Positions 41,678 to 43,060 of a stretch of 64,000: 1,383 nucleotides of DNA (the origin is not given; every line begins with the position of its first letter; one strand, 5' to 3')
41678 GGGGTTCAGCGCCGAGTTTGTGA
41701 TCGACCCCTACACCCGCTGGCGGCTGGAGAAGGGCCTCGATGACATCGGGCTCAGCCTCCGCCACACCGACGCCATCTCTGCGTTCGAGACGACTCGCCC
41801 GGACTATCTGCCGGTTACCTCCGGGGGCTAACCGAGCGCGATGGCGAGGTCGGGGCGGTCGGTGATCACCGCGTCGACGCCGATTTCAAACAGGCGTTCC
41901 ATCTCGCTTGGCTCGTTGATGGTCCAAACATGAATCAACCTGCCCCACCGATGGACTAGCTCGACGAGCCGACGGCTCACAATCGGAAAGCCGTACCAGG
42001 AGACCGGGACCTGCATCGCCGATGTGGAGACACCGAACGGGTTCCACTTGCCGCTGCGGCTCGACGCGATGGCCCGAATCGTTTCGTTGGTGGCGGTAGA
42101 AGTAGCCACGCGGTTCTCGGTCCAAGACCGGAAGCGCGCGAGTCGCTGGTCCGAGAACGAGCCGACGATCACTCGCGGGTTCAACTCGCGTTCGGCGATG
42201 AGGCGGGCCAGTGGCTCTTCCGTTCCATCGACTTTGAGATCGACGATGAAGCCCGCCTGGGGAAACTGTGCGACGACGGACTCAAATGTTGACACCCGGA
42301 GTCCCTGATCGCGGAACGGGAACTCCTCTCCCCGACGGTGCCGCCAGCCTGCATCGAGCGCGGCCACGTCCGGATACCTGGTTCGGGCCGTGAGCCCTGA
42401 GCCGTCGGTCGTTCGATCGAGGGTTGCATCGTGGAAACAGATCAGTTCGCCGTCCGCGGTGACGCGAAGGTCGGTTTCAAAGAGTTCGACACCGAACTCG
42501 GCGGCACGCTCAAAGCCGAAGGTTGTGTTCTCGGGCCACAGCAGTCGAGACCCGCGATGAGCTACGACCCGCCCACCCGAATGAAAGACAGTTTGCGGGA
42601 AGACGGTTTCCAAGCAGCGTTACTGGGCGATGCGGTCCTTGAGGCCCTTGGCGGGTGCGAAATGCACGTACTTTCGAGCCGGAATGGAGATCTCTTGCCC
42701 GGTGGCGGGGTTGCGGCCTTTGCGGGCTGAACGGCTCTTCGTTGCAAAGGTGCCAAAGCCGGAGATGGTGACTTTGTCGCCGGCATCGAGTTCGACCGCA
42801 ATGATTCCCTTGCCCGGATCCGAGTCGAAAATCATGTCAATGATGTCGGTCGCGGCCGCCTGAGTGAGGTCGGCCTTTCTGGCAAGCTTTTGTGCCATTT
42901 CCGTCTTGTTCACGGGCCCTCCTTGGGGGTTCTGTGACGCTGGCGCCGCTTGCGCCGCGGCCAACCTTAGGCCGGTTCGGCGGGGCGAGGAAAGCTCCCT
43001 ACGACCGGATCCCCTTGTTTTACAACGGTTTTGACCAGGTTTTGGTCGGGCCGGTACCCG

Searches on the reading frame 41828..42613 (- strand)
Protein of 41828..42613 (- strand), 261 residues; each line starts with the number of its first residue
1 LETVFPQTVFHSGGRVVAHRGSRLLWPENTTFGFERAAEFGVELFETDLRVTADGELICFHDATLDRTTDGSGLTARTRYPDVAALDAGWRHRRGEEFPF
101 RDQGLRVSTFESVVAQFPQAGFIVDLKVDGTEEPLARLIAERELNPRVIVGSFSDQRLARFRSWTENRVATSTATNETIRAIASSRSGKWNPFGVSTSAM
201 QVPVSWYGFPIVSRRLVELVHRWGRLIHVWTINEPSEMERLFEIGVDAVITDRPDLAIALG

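Call 8: search_protein_families(library=pfam, proteins=[window:41828-42613:-], max_evalue=0.001)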
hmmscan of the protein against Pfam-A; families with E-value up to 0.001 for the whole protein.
window:41828-42613:- (261 aa): 2 families
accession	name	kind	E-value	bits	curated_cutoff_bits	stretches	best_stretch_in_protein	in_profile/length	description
PF03009.23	GDPD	-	9.9e-39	134.3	23.6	1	19-256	1-244/244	Glycerophosphoryl diester phosphodiesterase family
PF13653.12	GDPD_2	-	9e-05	23.3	27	1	229-255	4-30/30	Glycerophosphoryl diester phosphodiesterase family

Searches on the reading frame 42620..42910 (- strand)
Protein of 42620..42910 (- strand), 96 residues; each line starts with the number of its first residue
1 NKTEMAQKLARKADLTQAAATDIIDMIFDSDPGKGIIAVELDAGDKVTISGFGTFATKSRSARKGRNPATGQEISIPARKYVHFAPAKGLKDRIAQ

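Call 8: search_protein_families(library=pfam, proteins=[window:42620-42910:-], max_evalue=0.001)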
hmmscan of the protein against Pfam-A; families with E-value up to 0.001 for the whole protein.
window:42620-42910:- (96 aa): 1 family
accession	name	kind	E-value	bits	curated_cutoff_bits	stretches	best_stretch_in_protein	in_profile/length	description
PF00216.26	Bac_DNA_binding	-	1.4e-26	93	22.4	1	1-94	2-89/90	Bacterial DNA-binding protein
